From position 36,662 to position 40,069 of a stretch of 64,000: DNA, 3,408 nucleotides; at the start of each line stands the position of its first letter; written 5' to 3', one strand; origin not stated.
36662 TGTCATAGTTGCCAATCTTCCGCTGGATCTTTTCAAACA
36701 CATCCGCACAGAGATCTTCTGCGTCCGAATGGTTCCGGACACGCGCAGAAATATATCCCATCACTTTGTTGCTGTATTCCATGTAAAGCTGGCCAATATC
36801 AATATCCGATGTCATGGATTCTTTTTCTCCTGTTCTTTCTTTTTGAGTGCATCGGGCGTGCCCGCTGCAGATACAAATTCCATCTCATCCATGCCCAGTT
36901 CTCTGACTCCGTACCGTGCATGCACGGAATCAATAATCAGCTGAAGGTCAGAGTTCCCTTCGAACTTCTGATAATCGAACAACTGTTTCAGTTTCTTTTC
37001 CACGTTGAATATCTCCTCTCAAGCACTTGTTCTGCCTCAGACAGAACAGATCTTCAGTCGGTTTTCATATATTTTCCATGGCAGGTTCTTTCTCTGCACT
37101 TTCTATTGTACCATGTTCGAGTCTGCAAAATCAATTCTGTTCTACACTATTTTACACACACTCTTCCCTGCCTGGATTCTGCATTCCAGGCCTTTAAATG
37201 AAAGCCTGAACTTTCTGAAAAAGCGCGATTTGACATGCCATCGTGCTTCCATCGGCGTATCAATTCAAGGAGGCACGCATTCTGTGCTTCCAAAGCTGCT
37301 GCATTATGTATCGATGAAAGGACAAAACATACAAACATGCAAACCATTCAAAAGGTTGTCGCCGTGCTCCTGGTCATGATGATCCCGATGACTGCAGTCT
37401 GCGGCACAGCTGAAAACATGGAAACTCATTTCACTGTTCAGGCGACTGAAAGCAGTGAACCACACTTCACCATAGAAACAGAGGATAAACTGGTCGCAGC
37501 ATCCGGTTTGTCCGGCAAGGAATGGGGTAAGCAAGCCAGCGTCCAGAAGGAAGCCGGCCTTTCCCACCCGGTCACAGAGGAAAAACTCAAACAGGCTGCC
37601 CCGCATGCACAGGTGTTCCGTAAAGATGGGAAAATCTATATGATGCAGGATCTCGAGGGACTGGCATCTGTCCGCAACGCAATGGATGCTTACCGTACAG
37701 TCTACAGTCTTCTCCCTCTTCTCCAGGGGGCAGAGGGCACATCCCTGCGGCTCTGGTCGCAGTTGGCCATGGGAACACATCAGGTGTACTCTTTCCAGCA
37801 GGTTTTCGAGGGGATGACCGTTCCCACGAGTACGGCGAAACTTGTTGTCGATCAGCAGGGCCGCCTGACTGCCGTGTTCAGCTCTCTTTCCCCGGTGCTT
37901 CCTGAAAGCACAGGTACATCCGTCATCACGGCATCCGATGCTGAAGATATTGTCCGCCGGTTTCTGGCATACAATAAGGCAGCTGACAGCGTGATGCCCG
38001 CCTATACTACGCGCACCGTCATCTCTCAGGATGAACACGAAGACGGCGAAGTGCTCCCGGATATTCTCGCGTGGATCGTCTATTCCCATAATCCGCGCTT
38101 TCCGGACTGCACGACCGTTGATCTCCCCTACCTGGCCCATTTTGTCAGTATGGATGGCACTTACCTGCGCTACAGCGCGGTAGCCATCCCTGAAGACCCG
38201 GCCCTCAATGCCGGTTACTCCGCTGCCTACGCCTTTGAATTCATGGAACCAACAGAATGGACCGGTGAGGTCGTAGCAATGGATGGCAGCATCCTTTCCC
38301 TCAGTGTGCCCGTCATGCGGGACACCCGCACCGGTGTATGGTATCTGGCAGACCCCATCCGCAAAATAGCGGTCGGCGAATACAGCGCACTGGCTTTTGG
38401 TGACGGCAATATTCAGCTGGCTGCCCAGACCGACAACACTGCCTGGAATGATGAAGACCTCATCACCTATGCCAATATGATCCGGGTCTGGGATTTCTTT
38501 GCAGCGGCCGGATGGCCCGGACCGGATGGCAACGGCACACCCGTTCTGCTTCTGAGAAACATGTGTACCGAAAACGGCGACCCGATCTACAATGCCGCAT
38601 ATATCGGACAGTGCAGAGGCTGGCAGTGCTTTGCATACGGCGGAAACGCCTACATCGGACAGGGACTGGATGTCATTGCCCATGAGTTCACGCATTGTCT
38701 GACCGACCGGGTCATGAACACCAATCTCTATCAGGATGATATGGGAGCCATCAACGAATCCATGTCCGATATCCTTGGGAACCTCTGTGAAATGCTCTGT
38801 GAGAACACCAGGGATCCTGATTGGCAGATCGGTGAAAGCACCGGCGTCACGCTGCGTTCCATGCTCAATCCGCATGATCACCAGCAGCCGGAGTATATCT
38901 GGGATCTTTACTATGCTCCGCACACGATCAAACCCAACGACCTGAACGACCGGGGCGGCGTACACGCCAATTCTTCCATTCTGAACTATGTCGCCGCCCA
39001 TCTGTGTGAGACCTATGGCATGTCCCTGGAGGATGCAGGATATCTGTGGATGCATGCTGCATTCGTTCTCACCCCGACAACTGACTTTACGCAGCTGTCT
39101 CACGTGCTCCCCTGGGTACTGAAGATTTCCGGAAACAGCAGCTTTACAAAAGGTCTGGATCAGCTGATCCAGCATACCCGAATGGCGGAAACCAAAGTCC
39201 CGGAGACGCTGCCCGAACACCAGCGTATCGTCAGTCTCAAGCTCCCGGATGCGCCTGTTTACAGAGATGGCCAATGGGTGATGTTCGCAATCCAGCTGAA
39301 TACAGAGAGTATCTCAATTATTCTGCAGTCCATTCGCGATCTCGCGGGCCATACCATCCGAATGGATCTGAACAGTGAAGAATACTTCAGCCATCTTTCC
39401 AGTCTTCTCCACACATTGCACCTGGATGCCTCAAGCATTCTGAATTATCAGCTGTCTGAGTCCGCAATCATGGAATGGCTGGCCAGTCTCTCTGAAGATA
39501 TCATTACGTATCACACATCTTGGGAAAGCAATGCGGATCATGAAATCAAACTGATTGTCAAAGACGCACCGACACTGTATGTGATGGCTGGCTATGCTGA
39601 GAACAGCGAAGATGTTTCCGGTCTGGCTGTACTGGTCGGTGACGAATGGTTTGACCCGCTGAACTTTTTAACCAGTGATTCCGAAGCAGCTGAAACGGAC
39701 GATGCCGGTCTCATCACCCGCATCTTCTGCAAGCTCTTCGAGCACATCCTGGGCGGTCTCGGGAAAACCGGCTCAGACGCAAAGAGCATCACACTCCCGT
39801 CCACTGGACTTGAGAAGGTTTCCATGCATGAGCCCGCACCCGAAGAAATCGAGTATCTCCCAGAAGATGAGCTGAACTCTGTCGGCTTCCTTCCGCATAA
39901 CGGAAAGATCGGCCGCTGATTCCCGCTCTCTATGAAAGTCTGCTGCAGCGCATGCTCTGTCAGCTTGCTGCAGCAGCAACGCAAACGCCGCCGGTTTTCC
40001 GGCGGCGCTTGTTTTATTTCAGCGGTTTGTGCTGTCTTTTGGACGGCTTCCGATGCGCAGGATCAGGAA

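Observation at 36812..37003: Leader-peptide-like 63-aa ORF translationally coupled to an ECF sigma factor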

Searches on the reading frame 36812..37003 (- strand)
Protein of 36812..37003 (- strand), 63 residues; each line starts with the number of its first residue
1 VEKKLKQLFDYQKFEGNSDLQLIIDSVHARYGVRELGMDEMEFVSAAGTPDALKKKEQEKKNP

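Call 4: search_protein_families(library=pfam, proteins=[window:36812-37003:-], max_evalue=1)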
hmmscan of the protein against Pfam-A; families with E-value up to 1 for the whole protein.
window:36812-37003:- (63 aa): 0 families

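Call 5: search_protein_families(library=ncbifam, proteins=[window:36812-37003:-], max_evalue=1)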
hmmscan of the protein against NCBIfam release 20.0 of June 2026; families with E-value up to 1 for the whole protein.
window:36812-37003:- (63 aa): 1 family
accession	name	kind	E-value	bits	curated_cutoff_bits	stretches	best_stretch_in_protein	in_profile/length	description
NF002535.0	PRK02079.1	equivalog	0.065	13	101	1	12-48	47-84/92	pyrroloquinoline quinone biosynthesis peptide chaperone PqqD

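Call 6: find_homologous_proteins(query=window:36812-37003:-, max_evalue=10)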
Query window:36812-37003:- (63 aa): 56 proteins with E <= 10 among 56 candidates.
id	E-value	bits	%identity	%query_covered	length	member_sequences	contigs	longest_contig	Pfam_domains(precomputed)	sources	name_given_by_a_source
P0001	2.3e-33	130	100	100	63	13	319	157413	-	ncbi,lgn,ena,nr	ncbi:MAG: hypothetical protein II141_07930 [Clostridia bacterium]|nr:hypothetical protein [Clostridi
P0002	5.1e-31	123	94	100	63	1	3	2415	-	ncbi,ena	-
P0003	2.1e-30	121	94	100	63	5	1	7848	-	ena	-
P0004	2.1e-30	121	94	100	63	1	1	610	-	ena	-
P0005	4.9e-30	119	92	100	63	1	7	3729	-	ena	-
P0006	1.9e-29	118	90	100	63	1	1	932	-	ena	-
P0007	9.9e-29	115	89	100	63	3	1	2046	-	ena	-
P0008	1.8e-28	115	87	100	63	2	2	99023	-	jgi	-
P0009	2.1e-25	105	83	100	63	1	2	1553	-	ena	-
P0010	6.1e-25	104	81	100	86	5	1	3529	-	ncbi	-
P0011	4.6e-19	85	67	97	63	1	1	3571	-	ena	-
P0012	5.1e-19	85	76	79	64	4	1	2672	-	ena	-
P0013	8.6e-19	84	67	95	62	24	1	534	-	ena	-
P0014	5.9e-18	82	72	95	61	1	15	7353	-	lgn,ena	-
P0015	6.0e-18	82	72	90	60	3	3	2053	-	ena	-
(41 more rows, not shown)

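Call 9: find_related_loci(query=A1, collection=genome_contigs, flank=10000)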
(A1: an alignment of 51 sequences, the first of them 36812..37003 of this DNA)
Query A1 (63 aa) in genome_contigs; peptide patterns used: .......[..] (x = any residue, [..] = any of these).
105 stretches matched a pattern; 85 encode a relative of the query (tblastn E <= 1e-3); the best 80 are kept; 80 distinct loci.
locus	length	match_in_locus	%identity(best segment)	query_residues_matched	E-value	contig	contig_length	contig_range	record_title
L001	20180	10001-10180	67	1-60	8e-24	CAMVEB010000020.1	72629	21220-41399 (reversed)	MAG TPA_asm: uncultured Clostridia bacterium isolate SRR8387719_bin.17_metaWRAP_v1.3_MAG genome assembly, contig: ERZ142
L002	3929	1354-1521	70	1-56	7e-24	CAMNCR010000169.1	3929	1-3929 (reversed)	MAG: uncultured Clostridia bacterium isolate SRR1222431_bin.11_metaWRAP_v1.3_MAG genome assembly, contig: ERZ1756108.217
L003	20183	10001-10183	64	1-61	5e-23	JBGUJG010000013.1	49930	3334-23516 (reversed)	MAG: Christensenellales bacterium isolate ruminal_MAG_309 ruminal_MAG_309_contig_0013, whole genome shotgun sequence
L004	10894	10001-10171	70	1-57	5e-23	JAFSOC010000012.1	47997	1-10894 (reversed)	MAG: Clostridia bacterium isolate RGIG3319 Goat_Reticulum-5__c170843, whole genome shotgun sequence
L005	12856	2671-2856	68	1-61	6e-23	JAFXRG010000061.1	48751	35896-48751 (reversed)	MAG: Clostridia bacterium isolate RGIG6673 Sheep_Rumen-1__c1420427, whole genome shotgun sequence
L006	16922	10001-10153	73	1-51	1e-22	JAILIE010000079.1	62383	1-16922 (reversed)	MAG: Clostridiales bacterium isolate RUI142 k141_4050571_flag=0_multi=28.9564_len=62383, whole genome shotgun sequence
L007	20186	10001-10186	63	1-62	2e-22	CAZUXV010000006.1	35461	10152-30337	MAG TPA_asm: uncultured Oscillospiraceae bacterium isolate SRP278969_co2_592 genome assembly, contig: NODE_848_length_35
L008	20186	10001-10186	63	1-62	2e-22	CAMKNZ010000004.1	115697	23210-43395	MAG: uncultured Clostridia bacterium isolate SRR12081296_bin.71_metaWRAP_v1.3_MAG genome assembly, contig: ERZ12289772.1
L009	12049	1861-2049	60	1-63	4e-22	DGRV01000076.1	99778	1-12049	MAG TPA_asm: Christensenella sp. UBA4379 UBA4379_contig_5179, whole genome shotgun sequence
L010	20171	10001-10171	65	1-50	1e-20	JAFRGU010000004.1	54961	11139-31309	MAG: Clostridia bacterium isolate RGIG2456 Goat_Jejunum-1__c2712, whole genome shotgun sequence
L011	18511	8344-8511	64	1-56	2e-20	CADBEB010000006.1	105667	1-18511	MAG: uncultured Clostridiales bacterium isolate RUG13884 genome assembly, contig: RUG13884_asm_6, whole genome shotgun s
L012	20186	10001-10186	61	1-61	9e-20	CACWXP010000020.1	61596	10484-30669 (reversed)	MAG: uncultured Clostridiales bacterium isolate RUG10998 genome assembly, contig: RUG10998_asm_20, whole genome shotgun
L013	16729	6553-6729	58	1-59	1e-19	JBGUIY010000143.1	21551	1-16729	MAG: Christensenellales bacterium isolate ruminal_MAG_316 ruminal_MAG_316_contig_0143, whole genome shotgun sequence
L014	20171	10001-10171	60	1-57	1e-19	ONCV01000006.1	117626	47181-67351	uncultured Clostridiales bacterium isolate RUG199 genome assembly, contig: scaffold_126, whole genome shotgun sequence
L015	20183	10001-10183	62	1-61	3e-19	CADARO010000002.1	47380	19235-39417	MAG: uncultured Clostridiales bacterium isolate RUG13560 genome assembly, contig: RUG13560_asm_2, whole genome shotgun s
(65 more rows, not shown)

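Call 30: search_solved_structures(query=A1, max_evalue=10, show_alignments=3)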
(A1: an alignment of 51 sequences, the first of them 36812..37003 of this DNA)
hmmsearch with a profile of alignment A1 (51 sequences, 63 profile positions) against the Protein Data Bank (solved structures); distinct sequences matched with E-value up to 10: 6.
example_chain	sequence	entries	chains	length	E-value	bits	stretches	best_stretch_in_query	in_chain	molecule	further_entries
4m8u_A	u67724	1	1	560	0.34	14.2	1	11-30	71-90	Oligo-1,6-glucosidase 1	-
4m56_A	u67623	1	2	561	0.34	14.2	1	11-30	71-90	Oligo-1,6-glucosidase 1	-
4mb1_A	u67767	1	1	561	0.34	14.2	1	11-30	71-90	Oligo-1,6-glucosidase 1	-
4maz_A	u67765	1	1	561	0.34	14.2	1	11-30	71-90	Oligo-1,6-glucosidase 1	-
5wcz_A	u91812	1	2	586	0.37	14.1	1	11-30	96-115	Oligo-1,6-glucosidase 1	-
7lv6_B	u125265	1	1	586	0.37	14.1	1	11-30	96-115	Oligo-1,6-glucosidase 1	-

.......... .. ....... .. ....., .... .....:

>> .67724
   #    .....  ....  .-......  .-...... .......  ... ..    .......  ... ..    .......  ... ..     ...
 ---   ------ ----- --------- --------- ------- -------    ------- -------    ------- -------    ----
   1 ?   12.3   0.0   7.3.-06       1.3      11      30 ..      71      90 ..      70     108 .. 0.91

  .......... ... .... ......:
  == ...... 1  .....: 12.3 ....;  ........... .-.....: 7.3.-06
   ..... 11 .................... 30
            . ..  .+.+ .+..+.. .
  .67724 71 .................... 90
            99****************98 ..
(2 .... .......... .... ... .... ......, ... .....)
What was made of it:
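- The peptide has no recognisable anti-sigma domain and no Zn motif (calls 4, 5, 30).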

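Call 31: search_protein_families(library=ncbifam, alignment_id=A1, max_evalue=1)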
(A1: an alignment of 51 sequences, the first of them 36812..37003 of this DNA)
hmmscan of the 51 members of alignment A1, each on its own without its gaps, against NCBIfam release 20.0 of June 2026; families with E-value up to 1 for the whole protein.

A. member 1, window:36812-37003:- (63 aa): 1 family
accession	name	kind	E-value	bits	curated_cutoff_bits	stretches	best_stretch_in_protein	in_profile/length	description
NF002535.0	PRK02079.1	equivalog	0.065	13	101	1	12-48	47-84/92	pyrroloquinoline quinone biosynthesis peptide chaperone PqqD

B. families by the number of members that match (of 51 scanned): 22 families
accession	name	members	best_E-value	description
NF002535.0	PRK02079.1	8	0.007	pyrroloquinoline quinone biosynthesis peptide chaperone PqqD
NF038167.1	cyan_ocin_like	3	0.00026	CTB family bacteriocin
TIGR03949.1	bact_IIb_cerein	2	0.0024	class IIb bacteriocin, lactobin A/cerein 7B family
NF002609.0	PRK02260.3-2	2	0.014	S-ribosylhomocysteine lyase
NF047705.1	slr1659_superfam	2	0.11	slr1659 superfamily regulator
TIGR03898.1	lanti_MRSA_kill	2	0.14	mersacidin/lichenicidin family type 2 lantibiotic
TIGR01847.1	bacteriocin_sig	2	0.25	bacteriocin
NF041031.1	Mre11_Sulfo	1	0.029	DNA double-strand break repair protein Mre11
NF005006.0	PRK06397.1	1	0.033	V-type ATP synthase subunit H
TIGR03859.1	PQQ_PqqD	1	0.034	pyrroloquinoline quinone biosynthesis peptide chaperone PqqD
TIGR03798.1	leader_Nif11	1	0.056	Nif11-like leader peptide family RiPP precursor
NF005076.0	PRK06501.1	1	0.059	beta-ketoacyl-ACP synthase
TIGR03793.1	leader_NHLP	1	0.062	NHLP leader peptide family RiPP precursor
NF045503.1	repair_heli_XPB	1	0.067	DNA repair helicase XPB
TIGR00336.1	pyrE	1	0.08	orotate phosphoribosyltransferase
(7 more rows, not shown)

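Call 32: search_protein_families(library=pfam, alignment_id=A1, max_evalue=1)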
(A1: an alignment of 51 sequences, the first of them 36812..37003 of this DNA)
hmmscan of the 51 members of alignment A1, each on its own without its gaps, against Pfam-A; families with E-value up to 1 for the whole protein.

A. member 1, window:36812-37003:- (63 aa): 0 families

B. families by the number of members that match (of 51 scanned): 17 families
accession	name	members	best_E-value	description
PF01028.25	Topoisom_I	26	0.0046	Eukaryotic DNA topoisomerase I, catalytic core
PF03047.20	ComC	2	0.0084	COMC family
PF10439.15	Bacteriocin_IIc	2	0.041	Bacteriocin class II with double-glycine leader peptide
PF03695.18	UPF0149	1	0.032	Uncharacterised protein family (UPF0149)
PF22470.1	Histone_HNS_N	1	0.043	H-NS histone-like proteins, N-terminal domain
PF05819.16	NolX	1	0.063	NolX protein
PF19672.4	DUF6175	1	0.074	Family of unknown function (DUF6175)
PF10267.14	Tmemb_cc2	1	0.076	Predicted transmembrane and coiled-coil 2 protein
PF25668.1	ASFV_p49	1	0.091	African swine fever virus minor capsid protein p49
PF09022.15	Staphostatin_A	1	0.097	Staphostatin A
PF25601.1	AAA_lid_14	1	0.1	AAA+ ATPase lid domain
PF10616.14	DUF2471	1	0.1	Protein of unknown function (DUF2471)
PF11526.13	Pfc11_Clp1_ID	1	0.1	Pcf11, Clp1-interaction domain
PF21490.2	PB2_cap-binding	1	0.11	Polymerase basic protein 2, cap-binding domain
PF15702.11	HPS6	1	0.11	Hermansky-Pudlak syndrome 6 protein N-terminal domain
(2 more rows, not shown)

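Call 33: predict_structure(alignment_id=A1)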
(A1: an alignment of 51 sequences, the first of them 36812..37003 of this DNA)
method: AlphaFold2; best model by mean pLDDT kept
length: 63 residues; sequences in the alignment: 51
mean_pLDDT: 64.6   pTM: 0.31
mean pLDDT of the five models: 64.6, 63.2, 62.9, 60.4, 60.0
residues with pLDDT >= 90: 0; 70-90: 16; 50-70: 44; < 50: 3
segments of 3 or more residues with pLDDT < 50: none
pLDDT, mean of each block of 10 residues (from residue 1): 62 74 80 64 59 53 51
secondary structure, 60 per line:
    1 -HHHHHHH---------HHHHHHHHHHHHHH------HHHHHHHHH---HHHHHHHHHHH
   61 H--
elements in order: H2-8 H18-31 H38-46 H50-61
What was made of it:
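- On ECF anti-sigma factor: The monomer model has low confidence (call 33).
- On FlgM-like export-gated anti-sigma: AF2 mean pLDDT 64.6 and pTM 0.31, with three to four helices and no packed fold (call 33).
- Tried and rejected: The peptide alone gave a low-confidence helical model (call 33).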

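Call 43: find_encoding_contigs(protein=P0008, flank=10000, max_places=3)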
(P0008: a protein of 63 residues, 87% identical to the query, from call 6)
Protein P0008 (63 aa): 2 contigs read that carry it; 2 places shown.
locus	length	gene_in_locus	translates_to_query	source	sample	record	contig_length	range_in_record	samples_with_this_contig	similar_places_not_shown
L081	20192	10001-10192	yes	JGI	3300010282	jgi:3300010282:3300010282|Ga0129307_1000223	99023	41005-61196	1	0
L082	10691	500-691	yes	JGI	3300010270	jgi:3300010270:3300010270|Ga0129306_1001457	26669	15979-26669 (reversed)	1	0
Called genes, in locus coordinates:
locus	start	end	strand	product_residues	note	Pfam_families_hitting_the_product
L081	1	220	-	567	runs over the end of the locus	PF07228:SpoIIE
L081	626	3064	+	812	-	PF02837:Glyco_hydro_2_N, PF22666:Glyco_hydro_2_N2 (weak), PF00703:Glyco_hydro_2, PF02836:Glyco_hydro_2_C, PF16355:DUF4982, PF18565:Glyco_hydro2_C5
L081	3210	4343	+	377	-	PF00248:Aldo_ket_red, PF13183:Fer4_8 (faint), PF13746:Fer4_18 (faint), PF00037:Fer4 (faint), PF13237:Fer4_10, PF12838:Fer4_7 (weak), PF13187:Fer4_9, PF13534:Fer4_17, +1 more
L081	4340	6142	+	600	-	PF00920:ILVD_EDD_N, PF24877:ILV_EDD_C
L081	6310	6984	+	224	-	-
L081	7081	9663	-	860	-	PF01447:Peptidase_M4 (weak), PF02868:Peptidase_M4_C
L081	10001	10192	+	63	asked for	-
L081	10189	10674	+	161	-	PF04542:Sigma70_r2, PF08281:Sigma70_r4_2, PF04545:Sigma70_r4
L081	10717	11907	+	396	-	PF01471:PG_binding_1, PF09992:NAGPA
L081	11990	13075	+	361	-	PF04892:VanZ-LLP1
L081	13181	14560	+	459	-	PF02698:DUF218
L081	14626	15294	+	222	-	-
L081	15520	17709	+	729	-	PF03412:Peptidase_C39, PF00664:ABC_membrane, PF00005:ABC_tran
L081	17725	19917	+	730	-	PF00664:ABC_membrane, PF00005:ABC_tran, PF02463:SMC_N (faint)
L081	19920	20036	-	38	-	-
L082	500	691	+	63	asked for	-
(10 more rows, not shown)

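Call 49: search_protein_representatives(alignment_id=A1)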
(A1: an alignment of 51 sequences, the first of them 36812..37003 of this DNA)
Query: 51 sequences, 63 profile positions. Proteins with E-value up to 0.001 (for the whole library): 1264; up to 1e-10: 586; up to 1e-30: 0. The best 150 are listed.
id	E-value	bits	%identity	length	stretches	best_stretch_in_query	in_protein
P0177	4.7e-24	100.3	-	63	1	1-61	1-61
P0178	9.2e-24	99.3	-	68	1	1-54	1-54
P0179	8.2e-23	96.3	-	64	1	1-62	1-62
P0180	1.6e-22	95.3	-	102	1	1-51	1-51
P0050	1.6e-22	95.3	-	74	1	1-55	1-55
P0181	1.9e-22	95.2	-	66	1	1-62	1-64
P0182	3.1e-22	94.4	-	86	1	2-61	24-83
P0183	3.4e-22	94.3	-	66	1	1-60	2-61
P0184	4.0e-22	94.1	-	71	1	1-58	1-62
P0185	6.8e-22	93.4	-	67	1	1-53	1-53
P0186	1.0e-21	92.8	-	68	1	1-61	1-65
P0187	3.5e-21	91.1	-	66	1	1-56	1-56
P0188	6.2e-21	90.3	-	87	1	1-59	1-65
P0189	7.1e-21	90.1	-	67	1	1-57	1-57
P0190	7.9e-21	89.9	-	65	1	1-61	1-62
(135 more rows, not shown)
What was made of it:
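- Checked: It has 56 clusters at 90% identity (call 6) and 1,264 at 50% identity (call 49).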

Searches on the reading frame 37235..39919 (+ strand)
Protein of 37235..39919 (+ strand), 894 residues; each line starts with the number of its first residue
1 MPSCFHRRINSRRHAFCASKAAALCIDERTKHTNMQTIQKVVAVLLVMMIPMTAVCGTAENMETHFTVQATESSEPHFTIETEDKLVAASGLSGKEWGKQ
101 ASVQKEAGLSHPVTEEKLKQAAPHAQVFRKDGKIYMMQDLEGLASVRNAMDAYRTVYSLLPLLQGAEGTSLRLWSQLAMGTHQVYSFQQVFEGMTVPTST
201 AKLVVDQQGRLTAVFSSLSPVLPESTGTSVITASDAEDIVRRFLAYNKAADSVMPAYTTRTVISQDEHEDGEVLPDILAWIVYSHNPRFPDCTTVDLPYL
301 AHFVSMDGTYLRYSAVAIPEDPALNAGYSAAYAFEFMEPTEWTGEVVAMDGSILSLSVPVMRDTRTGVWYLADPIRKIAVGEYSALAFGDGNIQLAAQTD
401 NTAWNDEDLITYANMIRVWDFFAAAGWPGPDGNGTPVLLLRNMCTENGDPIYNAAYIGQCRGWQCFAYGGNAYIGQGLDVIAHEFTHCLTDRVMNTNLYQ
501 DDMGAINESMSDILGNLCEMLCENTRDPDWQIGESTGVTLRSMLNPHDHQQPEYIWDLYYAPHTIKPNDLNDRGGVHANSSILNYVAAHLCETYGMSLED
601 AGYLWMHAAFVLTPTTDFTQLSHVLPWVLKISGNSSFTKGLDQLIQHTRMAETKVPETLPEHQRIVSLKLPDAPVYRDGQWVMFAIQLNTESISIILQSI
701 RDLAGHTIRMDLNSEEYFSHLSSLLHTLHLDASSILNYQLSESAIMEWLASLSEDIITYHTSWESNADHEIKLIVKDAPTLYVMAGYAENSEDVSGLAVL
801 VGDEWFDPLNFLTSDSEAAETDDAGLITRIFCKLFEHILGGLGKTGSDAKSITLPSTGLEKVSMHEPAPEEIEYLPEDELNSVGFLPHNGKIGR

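Call 4: search_protein_families(library=pfam, proteins=[window:37235-39919:+], max_evalue=1)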
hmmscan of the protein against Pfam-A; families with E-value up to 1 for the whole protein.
window:37235-39919:+ (894 aa): 5 families
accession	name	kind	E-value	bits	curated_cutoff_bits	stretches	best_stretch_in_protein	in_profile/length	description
PF02868.21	Peptidase_M4_C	-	6.5e-20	72.1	24.4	1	499-623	5-136/165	Thermolysin metallopeptidase, alpha-helical domain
PF01447.24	Peptidase_M4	-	2.6e-05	25.1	22.4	1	366-490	20-144/145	Thermolysin metallopeptidase, catalytic domain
PF21996.1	HisZ-like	-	0.0093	16.2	27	1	115-159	6-50/52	Histidyl-tRNA synthetase HisZ, C-terminal domain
PF07504.19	FTP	-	0.016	15.5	21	1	183-217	16-50/51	Fungalysin/Thermolysin Propeptide Motif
PF02128.21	Peptidase_M36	-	0.055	13.1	23.3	1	479-597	181-300/368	Fungalysin metallopeptidase (M36)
